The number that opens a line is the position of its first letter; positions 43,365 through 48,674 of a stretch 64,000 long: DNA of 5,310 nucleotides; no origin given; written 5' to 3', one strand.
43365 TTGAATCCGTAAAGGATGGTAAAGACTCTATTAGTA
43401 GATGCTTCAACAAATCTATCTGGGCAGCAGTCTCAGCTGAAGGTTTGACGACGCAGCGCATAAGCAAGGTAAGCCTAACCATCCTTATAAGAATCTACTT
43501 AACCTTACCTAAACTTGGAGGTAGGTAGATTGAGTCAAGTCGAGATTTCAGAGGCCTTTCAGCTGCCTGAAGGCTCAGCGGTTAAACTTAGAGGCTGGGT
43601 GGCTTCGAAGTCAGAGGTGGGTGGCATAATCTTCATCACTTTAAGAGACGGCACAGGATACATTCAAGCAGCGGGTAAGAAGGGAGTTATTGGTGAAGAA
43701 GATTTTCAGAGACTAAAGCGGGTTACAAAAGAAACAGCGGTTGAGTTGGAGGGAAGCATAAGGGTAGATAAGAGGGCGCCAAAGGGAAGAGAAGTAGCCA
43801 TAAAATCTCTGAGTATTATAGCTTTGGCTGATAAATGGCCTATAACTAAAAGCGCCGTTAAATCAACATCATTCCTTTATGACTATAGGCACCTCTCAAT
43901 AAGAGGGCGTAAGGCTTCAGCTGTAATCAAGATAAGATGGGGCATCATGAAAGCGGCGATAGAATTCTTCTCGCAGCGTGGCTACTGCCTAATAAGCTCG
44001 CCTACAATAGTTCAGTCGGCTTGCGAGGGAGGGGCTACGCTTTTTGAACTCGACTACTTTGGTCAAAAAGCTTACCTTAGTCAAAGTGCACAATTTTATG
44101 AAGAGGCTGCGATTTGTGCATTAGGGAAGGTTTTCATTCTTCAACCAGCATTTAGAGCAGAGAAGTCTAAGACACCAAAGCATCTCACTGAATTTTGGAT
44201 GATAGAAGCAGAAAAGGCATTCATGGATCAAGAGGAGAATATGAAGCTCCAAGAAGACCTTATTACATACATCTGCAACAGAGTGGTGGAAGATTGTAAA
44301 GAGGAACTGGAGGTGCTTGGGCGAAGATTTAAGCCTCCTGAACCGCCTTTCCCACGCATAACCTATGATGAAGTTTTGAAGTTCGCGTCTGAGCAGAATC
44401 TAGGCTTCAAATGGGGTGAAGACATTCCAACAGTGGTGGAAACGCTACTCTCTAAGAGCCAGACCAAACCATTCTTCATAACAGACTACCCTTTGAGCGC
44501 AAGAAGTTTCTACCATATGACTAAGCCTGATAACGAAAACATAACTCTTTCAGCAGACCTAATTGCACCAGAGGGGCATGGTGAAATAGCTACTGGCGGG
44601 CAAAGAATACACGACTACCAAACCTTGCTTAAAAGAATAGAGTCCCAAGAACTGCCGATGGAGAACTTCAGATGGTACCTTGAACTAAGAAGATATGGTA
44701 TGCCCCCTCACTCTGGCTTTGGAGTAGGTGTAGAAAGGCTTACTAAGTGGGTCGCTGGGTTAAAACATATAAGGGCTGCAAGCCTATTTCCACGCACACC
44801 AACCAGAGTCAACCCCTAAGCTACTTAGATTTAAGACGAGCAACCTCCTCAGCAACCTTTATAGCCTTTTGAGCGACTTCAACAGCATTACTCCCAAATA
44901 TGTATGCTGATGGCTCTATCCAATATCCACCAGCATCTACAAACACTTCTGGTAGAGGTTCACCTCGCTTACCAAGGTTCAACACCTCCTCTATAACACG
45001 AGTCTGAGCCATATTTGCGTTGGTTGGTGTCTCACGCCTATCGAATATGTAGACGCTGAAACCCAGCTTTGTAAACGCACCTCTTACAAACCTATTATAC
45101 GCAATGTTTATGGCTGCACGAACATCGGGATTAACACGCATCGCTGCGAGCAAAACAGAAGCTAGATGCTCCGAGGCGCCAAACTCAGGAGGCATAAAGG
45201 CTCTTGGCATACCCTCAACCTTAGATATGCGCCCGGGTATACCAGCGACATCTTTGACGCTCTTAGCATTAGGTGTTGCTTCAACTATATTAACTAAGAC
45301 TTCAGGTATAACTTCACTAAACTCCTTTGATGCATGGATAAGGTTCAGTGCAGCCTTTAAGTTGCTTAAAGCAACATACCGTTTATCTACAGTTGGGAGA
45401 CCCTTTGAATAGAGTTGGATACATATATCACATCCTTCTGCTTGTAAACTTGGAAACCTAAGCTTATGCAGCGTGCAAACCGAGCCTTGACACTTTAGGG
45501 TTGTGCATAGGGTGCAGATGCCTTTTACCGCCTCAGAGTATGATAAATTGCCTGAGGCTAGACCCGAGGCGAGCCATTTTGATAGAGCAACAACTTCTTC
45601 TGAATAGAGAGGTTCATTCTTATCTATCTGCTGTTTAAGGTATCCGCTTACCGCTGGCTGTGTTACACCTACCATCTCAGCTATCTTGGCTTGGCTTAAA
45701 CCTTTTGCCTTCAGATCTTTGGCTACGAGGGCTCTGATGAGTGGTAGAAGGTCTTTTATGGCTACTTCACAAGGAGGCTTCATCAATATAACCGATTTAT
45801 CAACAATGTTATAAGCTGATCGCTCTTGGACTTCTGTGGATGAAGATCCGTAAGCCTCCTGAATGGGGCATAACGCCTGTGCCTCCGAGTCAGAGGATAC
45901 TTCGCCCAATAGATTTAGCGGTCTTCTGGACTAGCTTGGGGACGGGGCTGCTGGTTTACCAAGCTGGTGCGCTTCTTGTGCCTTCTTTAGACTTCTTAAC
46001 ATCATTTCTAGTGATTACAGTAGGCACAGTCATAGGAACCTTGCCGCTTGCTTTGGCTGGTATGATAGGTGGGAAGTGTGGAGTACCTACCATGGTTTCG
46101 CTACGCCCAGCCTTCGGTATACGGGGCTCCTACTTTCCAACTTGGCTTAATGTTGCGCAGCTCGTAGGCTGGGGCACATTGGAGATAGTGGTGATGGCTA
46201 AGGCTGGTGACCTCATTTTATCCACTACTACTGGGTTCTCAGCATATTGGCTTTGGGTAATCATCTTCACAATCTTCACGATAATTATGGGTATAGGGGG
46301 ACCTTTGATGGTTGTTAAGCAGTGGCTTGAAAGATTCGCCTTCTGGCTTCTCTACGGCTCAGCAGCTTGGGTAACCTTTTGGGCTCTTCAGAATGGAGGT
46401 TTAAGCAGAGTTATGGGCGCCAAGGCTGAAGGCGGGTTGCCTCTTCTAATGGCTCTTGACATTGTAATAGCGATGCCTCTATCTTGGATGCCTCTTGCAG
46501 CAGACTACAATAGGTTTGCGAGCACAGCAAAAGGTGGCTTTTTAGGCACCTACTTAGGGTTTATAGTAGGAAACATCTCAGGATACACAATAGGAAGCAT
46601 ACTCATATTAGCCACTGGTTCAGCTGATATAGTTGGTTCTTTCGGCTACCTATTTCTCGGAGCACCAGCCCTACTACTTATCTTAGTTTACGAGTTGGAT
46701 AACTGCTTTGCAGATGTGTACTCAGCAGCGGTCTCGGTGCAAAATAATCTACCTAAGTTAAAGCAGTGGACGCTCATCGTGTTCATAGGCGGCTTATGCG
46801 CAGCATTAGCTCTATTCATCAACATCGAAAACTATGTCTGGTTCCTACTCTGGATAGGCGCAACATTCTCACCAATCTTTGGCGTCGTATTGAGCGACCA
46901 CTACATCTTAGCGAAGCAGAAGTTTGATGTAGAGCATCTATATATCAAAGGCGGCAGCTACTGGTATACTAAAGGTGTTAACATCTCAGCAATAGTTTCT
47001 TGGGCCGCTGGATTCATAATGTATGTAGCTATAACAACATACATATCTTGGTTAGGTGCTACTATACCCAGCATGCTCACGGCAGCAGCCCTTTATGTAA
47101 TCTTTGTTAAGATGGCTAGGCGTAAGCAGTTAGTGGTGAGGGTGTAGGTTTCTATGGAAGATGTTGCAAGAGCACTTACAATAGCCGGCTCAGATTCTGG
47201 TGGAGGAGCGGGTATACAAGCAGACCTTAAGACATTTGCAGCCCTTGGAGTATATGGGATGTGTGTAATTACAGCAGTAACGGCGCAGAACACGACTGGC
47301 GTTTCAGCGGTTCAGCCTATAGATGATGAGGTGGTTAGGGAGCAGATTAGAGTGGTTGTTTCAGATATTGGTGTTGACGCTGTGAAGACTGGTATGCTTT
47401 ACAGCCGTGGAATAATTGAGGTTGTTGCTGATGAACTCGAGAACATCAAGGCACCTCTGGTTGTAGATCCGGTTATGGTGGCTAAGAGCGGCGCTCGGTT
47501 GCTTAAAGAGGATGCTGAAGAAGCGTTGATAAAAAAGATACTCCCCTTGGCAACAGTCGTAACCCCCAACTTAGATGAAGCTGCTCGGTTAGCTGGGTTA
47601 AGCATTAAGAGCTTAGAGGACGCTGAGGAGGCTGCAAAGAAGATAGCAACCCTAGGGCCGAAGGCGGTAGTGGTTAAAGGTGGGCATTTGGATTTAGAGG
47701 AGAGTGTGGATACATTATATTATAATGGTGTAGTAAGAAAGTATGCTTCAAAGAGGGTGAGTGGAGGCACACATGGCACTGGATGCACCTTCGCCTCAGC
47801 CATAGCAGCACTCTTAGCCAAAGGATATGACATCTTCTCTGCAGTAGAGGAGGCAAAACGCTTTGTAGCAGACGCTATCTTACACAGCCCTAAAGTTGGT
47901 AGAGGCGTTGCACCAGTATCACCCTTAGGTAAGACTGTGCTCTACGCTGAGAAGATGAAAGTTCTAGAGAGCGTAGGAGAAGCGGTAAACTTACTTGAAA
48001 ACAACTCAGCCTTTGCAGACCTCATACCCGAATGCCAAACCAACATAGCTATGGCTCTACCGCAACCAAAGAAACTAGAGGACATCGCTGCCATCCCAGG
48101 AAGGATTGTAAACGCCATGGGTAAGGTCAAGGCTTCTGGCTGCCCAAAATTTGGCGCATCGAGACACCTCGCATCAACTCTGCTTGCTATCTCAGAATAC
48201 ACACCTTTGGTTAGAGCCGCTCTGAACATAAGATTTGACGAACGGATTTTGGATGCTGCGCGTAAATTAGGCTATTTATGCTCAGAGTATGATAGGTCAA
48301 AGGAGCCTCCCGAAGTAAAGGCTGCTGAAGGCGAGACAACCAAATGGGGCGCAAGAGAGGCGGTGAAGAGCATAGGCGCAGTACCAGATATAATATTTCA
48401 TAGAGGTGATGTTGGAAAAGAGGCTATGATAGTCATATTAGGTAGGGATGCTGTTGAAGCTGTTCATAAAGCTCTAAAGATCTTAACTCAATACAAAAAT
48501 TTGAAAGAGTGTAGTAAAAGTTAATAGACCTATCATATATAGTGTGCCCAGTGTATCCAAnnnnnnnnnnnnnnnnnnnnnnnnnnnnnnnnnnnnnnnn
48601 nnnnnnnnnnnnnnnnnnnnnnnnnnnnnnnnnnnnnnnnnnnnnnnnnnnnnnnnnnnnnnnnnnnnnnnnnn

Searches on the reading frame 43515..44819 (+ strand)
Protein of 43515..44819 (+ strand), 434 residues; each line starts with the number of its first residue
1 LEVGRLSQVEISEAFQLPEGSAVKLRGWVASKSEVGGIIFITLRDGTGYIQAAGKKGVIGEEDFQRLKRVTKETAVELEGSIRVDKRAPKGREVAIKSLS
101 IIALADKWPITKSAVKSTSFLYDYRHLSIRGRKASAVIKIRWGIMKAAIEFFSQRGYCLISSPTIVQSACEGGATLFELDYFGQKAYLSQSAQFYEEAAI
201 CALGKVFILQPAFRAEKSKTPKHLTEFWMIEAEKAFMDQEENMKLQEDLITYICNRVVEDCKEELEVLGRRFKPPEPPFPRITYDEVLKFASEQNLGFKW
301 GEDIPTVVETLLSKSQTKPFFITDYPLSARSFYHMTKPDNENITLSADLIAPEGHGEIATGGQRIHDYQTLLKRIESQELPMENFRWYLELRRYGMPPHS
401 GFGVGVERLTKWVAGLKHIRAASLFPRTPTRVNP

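Call 63: search_protein_families(library=ncbifam, proteins=[window:43515-44819:+], max_evalue=1e-20)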
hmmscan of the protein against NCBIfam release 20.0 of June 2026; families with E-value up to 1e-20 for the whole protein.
window:43515-44819:+ (434 aa): 9 families
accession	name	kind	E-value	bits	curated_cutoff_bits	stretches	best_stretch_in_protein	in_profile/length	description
NF003037.0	PRK03932.1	equivalog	1.5e-128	429.6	414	1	11-433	6-450/451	asparagine--tRNA ligase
NF003483.0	PRK05159.1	equivalog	4.7e-118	394.8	353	1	12-434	9-438/438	aspartate--tRNA(Asn) ligase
TIGR00457.1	asnS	equivalog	6e-115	384.6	342.6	1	19-433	15-454/455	asparagine--tRNA ligase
TIGR00458.1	aspS_nondisc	equivalog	5.7e-100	335.3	368.4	1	19-434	11-428/428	aspartate--tRNA(Asn) ligase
NF005052.0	PRK06462.1-1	equivalog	1.8e-62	211.5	368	1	123-429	34-347/353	asparagine synthetase A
NF005054.0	PRK06462.1-4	equivalog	7.2e-54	183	309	1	126-431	13-314/318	asparagine synthetase A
NF001750.0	PRK00476.1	equivalog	1e-38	133.1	443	1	19-288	17-283/590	aspartate--tRNA ligase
TIGR00459.1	aspS_bact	equivalog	5.7e-37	127.3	373.85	1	20-288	16-278/586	aspartate--tRNA ligase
NF001756.1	PRK00484.1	subfamily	5.9e-30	104.4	468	0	19-292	50-322/488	lysine--tRNA ligase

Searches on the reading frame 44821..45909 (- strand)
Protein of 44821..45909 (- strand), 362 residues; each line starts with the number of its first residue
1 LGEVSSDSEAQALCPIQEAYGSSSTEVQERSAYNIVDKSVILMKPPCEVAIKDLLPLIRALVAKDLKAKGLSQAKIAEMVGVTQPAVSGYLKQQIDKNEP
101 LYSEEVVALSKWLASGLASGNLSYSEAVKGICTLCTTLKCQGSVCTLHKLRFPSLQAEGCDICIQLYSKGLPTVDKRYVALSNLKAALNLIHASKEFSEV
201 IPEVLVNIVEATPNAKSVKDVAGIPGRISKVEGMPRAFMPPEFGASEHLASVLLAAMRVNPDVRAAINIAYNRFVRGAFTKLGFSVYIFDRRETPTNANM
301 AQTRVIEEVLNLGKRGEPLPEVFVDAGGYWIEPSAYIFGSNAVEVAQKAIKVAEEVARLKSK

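Call 63: search_protein_families(library=ncbifam, proteins=[window:44821-45909:-], max_evalue=1e-20)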
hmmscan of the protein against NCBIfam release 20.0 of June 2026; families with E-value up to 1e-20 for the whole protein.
window:44821-45909:- (362 aa): 1 family
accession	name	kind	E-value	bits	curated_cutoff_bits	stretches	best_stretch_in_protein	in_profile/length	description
NF006346.0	PRK08573.1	equivalog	2.3e-33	115.6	528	1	176-353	268-449/450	bifunctional hydroxymethylpyrimidine kinase/phosphomethylpyrimidine kinase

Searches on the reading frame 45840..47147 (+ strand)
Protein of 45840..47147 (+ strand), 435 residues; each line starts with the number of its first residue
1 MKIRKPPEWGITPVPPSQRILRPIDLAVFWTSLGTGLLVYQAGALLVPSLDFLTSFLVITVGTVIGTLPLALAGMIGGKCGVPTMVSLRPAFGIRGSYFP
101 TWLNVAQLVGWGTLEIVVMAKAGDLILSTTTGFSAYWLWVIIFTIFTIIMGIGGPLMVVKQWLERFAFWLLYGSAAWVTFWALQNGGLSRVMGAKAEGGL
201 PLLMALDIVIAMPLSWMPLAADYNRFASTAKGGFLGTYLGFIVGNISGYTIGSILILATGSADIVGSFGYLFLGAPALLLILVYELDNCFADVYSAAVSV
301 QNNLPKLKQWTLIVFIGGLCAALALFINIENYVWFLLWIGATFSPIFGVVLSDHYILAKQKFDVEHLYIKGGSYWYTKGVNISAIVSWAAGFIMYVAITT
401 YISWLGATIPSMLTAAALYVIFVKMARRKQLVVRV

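Call 63: search_protein_families(library=ncbifam, proteins=[window:45840-47147:+], max_evalue=1e-20)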
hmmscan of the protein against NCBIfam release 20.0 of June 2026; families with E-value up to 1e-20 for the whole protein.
window:45840-47147:+ (435 aa): 3 families
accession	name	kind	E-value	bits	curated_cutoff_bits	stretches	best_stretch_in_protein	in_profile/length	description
TIGR02358.1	thia_cytX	hypoth_equivalog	2.8e-80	270.4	309.85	1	26-421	3-384/386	putative hydroxymethylpyrimidine transporter CytX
TIGR00800.1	ncs1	subfamily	3.5e-47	161.1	353.1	1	10-397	3-432/447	NCS1 family nucleobase:cation symporter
NF008241.0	PRK11017.1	equivalog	3.7e-22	78.7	326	1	42-430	39-407/416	cytosine permease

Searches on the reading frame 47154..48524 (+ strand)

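Call 63: search_protein_families(library=ncbifam, proteins=[window:47154-48524:+], max_evalue=1e-20)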
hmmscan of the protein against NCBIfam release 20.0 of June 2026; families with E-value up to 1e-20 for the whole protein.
window:47154-48524:+ (456 aa): 7 families
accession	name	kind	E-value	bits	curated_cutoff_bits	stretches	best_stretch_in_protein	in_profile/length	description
NF006346.0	PRK08573.1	equivalog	4.6e-169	562.9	528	1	4-444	4-449/450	bifunctional hydroxymethylpyrimidine kinase/phosphomethylpyrimidine kinase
TIGR00097.1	HMP-P_kinase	equivalog_domain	6.7e-100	333.5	204.95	1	7-256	1-252/254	bifunctional hydroxymethylpyrimidine kinase/phosphomethylpyrimidine kinase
NF011301.0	PRK14713.1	equivalog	3.6e-77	260.4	512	1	3-258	20-280/534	bifunctional hydroxymethylpyrimidine kinase/phosphomethylpyrimidine kinase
NF009077.0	PRK12412.1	equivalog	2.2e-68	230.6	385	1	5-255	4-259/274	pyridoxine/pyridoxal/pyridoxamine kinase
NF007070.0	PRK09517.1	equivalog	2.2e-63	214.8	761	1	3-256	240-498/755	multifunctional thiamine-phosphate pyrophosphorylase/synthase/phosphomethylpyrimidine kinase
NF009259.0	PRK12616.1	equivalog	2.6e-63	214.2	390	1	5-254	4-259/270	bifunctional hydroxymethylpyrimidine kinase/phosphomethylpyrimidine kinase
NF009078.0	PRK12413.1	equivalog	1.2e-53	182.4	225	1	6-249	5-247/253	bifunctional hydroxymethylpyrimidine kinase/phosphomethylpyrimidine kinase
